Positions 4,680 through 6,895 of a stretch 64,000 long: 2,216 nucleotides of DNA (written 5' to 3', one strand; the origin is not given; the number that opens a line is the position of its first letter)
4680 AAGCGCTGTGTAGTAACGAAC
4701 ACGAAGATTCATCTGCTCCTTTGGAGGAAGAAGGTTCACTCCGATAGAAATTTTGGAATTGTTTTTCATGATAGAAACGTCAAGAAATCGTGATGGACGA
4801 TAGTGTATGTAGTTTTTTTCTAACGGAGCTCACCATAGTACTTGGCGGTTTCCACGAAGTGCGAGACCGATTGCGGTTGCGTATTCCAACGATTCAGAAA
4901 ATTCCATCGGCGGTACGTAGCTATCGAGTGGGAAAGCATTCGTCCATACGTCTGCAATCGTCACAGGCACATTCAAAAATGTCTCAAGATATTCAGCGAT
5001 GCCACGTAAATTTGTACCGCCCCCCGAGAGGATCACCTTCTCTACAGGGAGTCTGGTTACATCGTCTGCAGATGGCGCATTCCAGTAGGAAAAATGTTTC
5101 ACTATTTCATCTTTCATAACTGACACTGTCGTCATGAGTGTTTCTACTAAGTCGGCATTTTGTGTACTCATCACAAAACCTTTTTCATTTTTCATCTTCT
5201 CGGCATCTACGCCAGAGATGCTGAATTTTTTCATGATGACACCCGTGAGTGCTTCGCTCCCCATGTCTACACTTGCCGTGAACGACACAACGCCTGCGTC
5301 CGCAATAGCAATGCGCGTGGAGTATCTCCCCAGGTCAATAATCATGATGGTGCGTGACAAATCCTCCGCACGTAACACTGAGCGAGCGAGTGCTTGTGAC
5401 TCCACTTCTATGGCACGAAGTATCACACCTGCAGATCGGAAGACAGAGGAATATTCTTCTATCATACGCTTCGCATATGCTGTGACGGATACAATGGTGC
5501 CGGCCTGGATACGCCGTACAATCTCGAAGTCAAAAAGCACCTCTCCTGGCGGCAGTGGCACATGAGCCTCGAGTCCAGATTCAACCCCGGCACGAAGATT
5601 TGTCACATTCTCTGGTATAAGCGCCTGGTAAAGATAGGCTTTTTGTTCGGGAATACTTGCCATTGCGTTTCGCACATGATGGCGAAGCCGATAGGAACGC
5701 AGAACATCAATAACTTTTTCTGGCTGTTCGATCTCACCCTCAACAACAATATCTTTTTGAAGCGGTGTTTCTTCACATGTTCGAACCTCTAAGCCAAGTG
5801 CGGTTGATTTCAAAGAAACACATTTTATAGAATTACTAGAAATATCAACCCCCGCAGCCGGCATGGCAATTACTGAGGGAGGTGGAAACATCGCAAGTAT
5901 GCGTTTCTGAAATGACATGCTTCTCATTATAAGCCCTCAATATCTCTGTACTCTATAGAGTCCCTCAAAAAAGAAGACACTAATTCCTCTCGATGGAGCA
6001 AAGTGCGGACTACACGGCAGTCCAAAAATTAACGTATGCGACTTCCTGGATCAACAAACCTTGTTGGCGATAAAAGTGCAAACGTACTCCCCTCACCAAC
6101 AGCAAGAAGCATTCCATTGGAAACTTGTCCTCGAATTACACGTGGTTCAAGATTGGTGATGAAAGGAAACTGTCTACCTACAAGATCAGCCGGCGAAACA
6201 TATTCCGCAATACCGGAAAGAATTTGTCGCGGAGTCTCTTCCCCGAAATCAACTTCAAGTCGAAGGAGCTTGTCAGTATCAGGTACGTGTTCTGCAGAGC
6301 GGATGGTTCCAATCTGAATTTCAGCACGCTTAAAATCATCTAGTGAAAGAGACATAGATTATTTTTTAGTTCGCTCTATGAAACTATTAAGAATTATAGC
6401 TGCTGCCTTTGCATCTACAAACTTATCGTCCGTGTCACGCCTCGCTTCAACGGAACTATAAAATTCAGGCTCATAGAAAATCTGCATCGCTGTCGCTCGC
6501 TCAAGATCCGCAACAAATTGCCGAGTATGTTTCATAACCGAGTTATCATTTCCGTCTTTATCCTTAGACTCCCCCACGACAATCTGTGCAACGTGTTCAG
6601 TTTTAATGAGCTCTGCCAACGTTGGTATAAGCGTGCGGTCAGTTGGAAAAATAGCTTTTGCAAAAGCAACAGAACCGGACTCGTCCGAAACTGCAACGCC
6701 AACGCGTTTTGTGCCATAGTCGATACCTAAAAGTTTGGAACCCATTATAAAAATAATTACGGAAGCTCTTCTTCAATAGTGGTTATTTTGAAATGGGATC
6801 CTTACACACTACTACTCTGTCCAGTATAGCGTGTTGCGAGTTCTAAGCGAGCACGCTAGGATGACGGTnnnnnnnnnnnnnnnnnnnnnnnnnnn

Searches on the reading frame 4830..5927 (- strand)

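Call 42: search_protein_families(library=pfam, proteins=[window:4830-5927:-], max_evalue=0.0001)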
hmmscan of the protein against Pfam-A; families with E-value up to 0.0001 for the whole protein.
window:4830-5927:- (365 aa): 3 families
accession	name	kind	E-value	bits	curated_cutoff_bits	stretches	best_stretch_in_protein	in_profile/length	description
PF11104.14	PilM_2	-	1.4e-37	129.8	27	1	26-359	1-339/340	Type IV pilus assembly protein PilM;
PF14450.12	FtsA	-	6e-13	49.7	31.8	1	196-354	2-127/127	Cell division protein FtsA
PF06723.19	MreB_Mbl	-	2.8e-06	26.8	27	0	254-326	236-305/327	MreB/Mbl protein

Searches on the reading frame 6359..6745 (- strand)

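Call 75: search_protein_families(library=pfam, proteins=[window:6359-6745:-], max_evalue=0.001)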
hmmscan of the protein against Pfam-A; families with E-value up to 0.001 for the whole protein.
window:6359-6745:- (128 aa): 1 family
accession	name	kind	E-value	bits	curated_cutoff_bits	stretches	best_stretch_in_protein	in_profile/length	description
PF03652.20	RuvX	-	2.9e-24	86.4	29.2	1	4-124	2-133/134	Holliday junction resolvase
